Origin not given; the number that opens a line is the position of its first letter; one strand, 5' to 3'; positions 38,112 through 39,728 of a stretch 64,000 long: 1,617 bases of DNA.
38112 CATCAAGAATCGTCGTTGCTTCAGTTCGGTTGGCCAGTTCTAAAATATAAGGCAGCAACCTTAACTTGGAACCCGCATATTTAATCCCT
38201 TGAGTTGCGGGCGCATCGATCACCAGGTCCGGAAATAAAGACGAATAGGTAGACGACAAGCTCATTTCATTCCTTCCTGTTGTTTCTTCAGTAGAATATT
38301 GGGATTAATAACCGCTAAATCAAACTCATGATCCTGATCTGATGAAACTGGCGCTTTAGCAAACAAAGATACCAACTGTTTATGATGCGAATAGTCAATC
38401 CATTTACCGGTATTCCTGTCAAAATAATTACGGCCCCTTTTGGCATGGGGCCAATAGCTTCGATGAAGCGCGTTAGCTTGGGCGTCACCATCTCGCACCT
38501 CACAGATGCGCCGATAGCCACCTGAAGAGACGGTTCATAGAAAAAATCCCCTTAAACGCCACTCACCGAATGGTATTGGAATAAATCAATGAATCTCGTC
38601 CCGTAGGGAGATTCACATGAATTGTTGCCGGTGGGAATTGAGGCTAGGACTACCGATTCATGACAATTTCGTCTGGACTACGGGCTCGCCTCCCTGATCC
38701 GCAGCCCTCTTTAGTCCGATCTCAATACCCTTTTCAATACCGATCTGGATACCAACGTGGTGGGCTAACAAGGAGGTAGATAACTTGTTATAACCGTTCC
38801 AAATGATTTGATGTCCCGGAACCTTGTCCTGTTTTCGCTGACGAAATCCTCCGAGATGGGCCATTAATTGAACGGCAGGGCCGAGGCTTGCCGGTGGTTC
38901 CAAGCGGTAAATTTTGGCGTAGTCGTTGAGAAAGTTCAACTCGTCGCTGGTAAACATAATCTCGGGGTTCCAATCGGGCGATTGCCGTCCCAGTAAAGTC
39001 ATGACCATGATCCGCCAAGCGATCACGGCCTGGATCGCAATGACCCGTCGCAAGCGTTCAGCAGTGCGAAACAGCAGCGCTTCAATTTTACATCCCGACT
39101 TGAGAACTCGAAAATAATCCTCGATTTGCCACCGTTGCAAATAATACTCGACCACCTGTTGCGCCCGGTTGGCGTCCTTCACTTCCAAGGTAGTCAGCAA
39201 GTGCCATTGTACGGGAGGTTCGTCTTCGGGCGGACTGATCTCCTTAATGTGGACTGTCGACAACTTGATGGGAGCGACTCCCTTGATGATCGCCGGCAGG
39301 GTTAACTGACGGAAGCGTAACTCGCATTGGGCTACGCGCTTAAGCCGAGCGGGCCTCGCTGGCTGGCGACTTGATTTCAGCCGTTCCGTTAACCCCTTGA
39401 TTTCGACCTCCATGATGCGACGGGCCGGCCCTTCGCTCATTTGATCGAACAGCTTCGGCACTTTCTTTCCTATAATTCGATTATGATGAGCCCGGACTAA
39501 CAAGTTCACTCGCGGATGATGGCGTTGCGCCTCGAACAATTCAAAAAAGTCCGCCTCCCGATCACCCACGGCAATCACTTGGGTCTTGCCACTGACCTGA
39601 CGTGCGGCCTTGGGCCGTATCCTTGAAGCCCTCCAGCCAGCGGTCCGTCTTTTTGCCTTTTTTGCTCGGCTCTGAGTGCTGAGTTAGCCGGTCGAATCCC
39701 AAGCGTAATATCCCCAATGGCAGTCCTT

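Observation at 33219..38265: Three-layer nesting: an IS4-like element inside an IS5/ISNCY-like element inside a Dam-like DNA methyltransferase gene, with every junction reconstructable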

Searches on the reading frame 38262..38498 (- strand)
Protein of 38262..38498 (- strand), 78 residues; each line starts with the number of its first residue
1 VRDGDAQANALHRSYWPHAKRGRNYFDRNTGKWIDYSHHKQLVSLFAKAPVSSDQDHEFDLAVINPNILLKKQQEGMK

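Call 5: search_protein_families(library=pfam, proteins=[window:38262-38498:-], max_evalue=0.01)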
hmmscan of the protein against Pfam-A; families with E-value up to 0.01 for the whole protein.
window:38262-38498:- (78 aa): 0 families

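Call 6: search_protein_families(library=ncbifam, proteins=[window:38262-38498:-], max_evalue=0.01)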
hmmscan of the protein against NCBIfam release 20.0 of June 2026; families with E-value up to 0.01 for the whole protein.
window:38262-38498:- (78 aa): 0 families

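Call 38: search_protein_representatives(protein=window:38265-38498:-)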
Query: 78 residues. Proteins with E-value up to 0.001 (for the whole library): 31; up to 1e-10: 1; up to 1e-30: 0. The best 31 are listed.
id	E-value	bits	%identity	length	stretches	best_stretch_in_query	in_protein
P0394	6.2e-11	58.8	47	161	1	2-77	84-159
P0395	1.3e-10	57.7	45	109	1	2-75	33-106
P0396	1.6e-10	57.4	46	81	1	2-72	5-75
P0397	7.4e-10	55.4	43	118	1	2-78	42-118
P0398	5.1e-09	52.7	39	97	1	5-78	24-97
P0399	6.2e-09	52.4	43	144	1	2-75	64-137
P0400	2.2e-08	50.7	47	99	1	2-69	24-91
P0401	2.4e-08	50.5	43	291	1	6-68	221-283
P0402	3.2e-08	50.2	42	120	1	2-72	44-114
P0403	6.4e-08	49.2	43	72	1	8-74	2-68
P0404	3.9e-07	46.7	45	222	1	2-68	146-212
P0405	1.6e-06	44.7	47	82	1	18-77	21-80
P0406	1.7e-06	44.7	45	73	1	3-73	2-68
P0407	1.9e-06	44.5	45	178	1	2-61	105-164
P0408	2.3e-06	44.2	44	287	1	2-58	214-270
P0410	3.5e-06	43.7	38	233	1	2-66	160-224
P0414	1.9e-05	41.3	40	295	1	2-63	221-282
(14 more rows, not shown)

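Call 39: search_protein_families(library=pfam, proteins=[P0401, P0408, P0414, P0410, P0404, P0394], max_evalue=0.1)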
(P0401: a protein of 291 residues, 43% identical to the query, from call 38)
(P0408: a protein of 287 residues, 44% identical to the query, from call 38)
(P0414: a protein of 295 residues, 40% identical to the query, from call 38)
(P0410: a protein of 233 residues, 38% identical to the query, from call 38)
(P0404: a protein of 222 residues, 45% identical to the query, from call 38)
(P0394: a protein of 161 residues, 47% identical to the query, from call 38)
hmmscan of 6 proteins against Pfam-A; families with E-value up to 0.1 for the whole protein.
P0401 (291 aa): 1 family
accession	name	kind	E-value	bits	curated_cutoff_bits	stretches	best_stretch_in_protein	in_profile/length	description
PF24466.1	DUF7578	-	0.054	13.6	27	0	117-148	29-60/65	Domain of unknown function (DUF7578)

P0408 (287 aa): 0 families

P0414 (295 aa): 0 families

P0410 (233 aa): 1 family
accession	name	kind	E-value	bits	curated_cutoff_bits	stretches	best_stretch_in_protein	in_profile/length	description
PF02430.21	AMA-1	-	0.014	14.7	21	1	83-127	119-159/470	Apical membrane antigen 1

P0404 (222 aa): 1 family
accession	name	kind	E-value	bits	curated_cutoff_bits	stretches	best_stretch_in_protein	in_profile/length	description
PF12171.14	zf-C2H2_jaz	-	0.074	13.7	22.6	1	50-67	4-21/27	Zinc-finger double-stranded RNA-binding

P0394 (161 aa): 0 families

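Call 42: search_solved_structures(query=P0408, max_evalue=1)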
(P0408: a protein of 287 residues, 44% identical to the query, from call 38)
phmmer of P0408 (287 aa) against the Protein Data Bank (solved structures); distinct sequences matched with E-value up to 1: 3.
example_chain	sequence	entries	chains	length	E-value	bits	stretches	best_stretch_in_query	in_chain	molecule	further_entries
6kgx_b1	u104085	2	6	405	0.09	15.9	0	239-275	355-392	LR2_Hb | Phycobilisome 31.8 kDa linker polypeptide, phycoerythrin-associated, rod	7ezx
7liz_A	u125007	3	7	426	0.1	15.7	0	239-275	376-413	LR6 | Phycobilisome 31.8 kDa linker polypeptide, phycoerythrin-associated, rod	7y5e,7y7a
7y4l_b7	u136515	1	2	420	0.12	15.5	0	239-274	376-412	Phycobilisome 31.8 kDa linker polypeptide, phycoerythrin-associated, rod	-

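Call 43: search_protein_families(library=ncbifam, proteins=[P0401, P0408, P0414], max_evalue=1)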
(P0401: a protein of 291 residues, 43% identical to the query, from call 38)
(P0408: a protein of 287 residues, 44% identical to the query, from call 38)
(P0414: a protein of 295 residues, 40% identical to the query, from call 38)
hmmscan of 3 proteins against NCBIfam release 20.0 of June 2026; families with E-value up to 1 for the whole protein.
P0401 (291 aa): 0 families

P0408 (287 aa): 0 families

P0414 (295 aa): 0 families

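Call 51: predict_structure(alignment_id=A2)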
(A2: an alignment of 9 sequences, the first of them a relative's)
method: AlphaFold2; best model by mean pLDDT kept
length: 287 residues; sequences in the alignment: 9
mean_pLDDT: 73.5   pTM: 0.71
mean pLDDT of the five models: 73.5, 65.4, 60.8, 58.2, 57.8
residues with pLDDT >= 90: 53; 70-90: 124; 50-70: 75; < 50: 35
segments of 3 or more residues with pLDDT < 50: 35-39, 67-74, 221-229, 256-263
pLDDT, mean of each block of 10 residues (from residue 1): 85 86 67 51 72 87 59 62 89 61 62 91 95 82 70 75 88 94 91 85 91 69 43 73 76 50 53 61 63
secondary structure, 60 per line:
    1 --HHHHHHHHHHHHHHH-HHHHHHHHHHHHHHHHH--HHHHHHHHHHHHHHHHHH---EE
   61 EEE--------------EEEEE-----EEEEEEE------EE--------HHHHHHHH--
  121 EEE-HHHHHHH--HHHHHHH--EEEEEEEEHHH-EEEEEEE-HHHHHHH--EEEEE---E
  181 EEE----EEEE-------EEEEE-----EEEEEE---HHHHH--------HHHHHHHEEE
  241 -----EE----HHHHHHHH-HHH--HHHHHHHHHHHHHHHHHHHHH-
elements in order: H3-17 H19-35 H38-55 E59-63 E78-82 E88-94 H111-118 E121-123 H125-131 H134-140 E143-150 E155-161 H163-169 E172-176 E180-183 E188-191 E199-203 E209-214 H218-222 H231-237 E238-240 H252-259 H266-286

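Call 55: fold_search(model_id=the predicted structure, library=pdb)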
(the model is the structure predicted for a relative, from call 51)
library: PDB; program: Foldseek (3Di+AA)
matches with E <= 10: 620; with E <= 0.001: 0
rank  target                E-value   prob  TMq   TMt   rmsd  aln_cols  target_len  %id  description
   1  5tgq                  2.6e-03  0.82  0.26  0.32  22.1       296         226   12  Restriction-modification system Type II R.SwaI, DNA free (released 2016-12-21)
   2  5tgx_A                3.3e-02  0.44  0.29  0.35  18.6       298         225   11  Restriction/modification system-Type II R-SwaI complexed with partially cleaved DNA (released 2016-12-21)
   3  2fco_B                4.0e-02  0.75  0.23  0.38   8.1       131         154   10  Crystal Structure of Bacillus stearothermophilus PrfA-Holliday Junction Resolvase (released 2006-11-21)
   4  2wiz_A                4.8e-02  0.63  0.19  0.38   8.5       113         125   10  Crystal structures of Holliday junction resolvases from Archaeoglobus fulgidus bound to DNA substrate (released 2009-05-26)
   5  2wj0_A                5.4e-02  0.54  0.18  0.34   7.8       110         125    7  Crystal structures of Holliday junction resolvases from Archaeoglobus fulgidus bound to DNA substrate (released 2009-05-26)
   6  2wcw_A                6.9e-02  0.77  0.22  0.44   8.3       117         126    7  1.6A resolution structure of Archaeoglobus fulgidus Hjc, a Holliday junction resolvase from an archaeal hyperthermophi (released 2009-03-24)
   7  8a4c_A                6.9e-02  0.41  0.25  0.32   8.2       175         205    7  Structure of human Rep15:Rab3B complex. (released 2022-08-10)
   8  2wiz_B                7.8e-02  0.47  0.18  0.35   7.6       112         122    7  Crystal structures of Holliday junction resolvases from Archaeoglobus fulgidus bound to DNA substrate (released 2009-05-26)
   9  2wiw_A                1.1e-01  0.57  0.21  0.43   8.5       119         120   10  Crystal structures of Holliday junction resolvases from Archaeoglobus fulgidus bound to DNA substrate (released 2009-05-26)
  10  8a4a_A                1.3e-01  0.23  0.24  0.30   8.3       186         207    8  Structure of human Rep15 in complex with bovine Rab3C. (released 2022-08-10)
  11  2r6e_A                1.3e-01  0.05  0.09  0.07  17.3       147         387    7  Crystal Form B2 (released 2007-11-06)
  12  2fkc_A                1.6e-01  0.10  0.22  0.24  14.8       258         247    9  Crystal Form I of Pre-Reactive Complex of Restriction Endonuclease HinP1I with Cognate DNA and Calcium Ion (released 2006-02-21)
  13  4gem_B                1.8e-01  0.04  0.11  0.15  17.0       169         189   12  Crystal structure of Zucchini (K171A) (released 2012-10-17)
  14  6jew_A                1.9e-01  0.04  0.12  0.17  18.2       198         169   10  K3U bound crystal peptide deformylase from Acinetobacter baumanii (released 2020-02-12)
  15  4tkd_B                2.3e-01  0.21  0.20  0.41  11.9       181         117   11  Sulfolobus solfataricus HJC mutants (released 2015-08-12)
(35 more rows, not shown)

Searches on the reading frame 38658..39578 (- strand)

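Call 5: search_protein_families(library=pfam, proteins=[window:38658-39578:-], max_evalue=0.01)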
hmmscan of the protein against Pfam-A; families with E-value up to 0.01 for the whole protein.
window:38658-39578:- (306 aa): 2 families
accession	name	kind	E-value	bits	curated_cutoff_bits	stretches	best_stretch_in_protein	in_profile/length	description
PF02281.22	Dimer_Tnp_Tn5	-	5e-08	33.6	26.7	1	185-266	1-82/99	Transposase Tn5 dimerisation domain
PF01609.27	DDE_Tnp_1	-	6.6e-08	33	23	1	124-185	124-196/200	Transposase DDE domain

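Call 6: search_protein_families(library=ncbifam, proteins=[window:38658-39578:-], max_evalue=0.01)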
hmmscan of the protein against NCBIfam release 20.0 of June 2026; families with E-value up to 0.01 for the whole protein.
window:38658-39578:- (306 aa): 8 families
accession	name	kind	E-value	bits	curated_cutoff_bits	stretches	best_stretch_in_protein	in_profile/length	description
NF033590.1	transpos_IS4_3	equivalog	1.3e-65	221.9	160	1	2-270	136-402/405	IS4 family transposase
NF033591.1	transpos_IS4_2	equivalog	3.4e-12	46.2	152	1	4-197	123-281/340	IS4 family transposase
NF049999.1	transpos_IS701_3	equivalog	1.4e-07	30.8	170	1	90-194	261-360/412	IS701 family transposase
NF033592.1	transpos_IS4_1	equivalog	1.5e-07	30.8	115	1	126-180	265-318/332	IS4 family transposase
NF049921.1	transpos_IS701_2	equivalog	9.7e-07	28.5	250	1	130-188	230-284/318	IS701 family transposase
NF041680.1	transp_NF041680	equivalog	7.4e-06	25.2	440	1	2-196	176-371/439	NF041680 family putative transposase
NF033559.2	transpos_IS1634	equivalog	1.1e-05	24.7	100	1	136-177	369-410/483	IS1634 family transposase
NF049925.1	transpos_IS4_4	equivalog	0.00047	19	250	1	124-201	302-375/449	IS4 family transposase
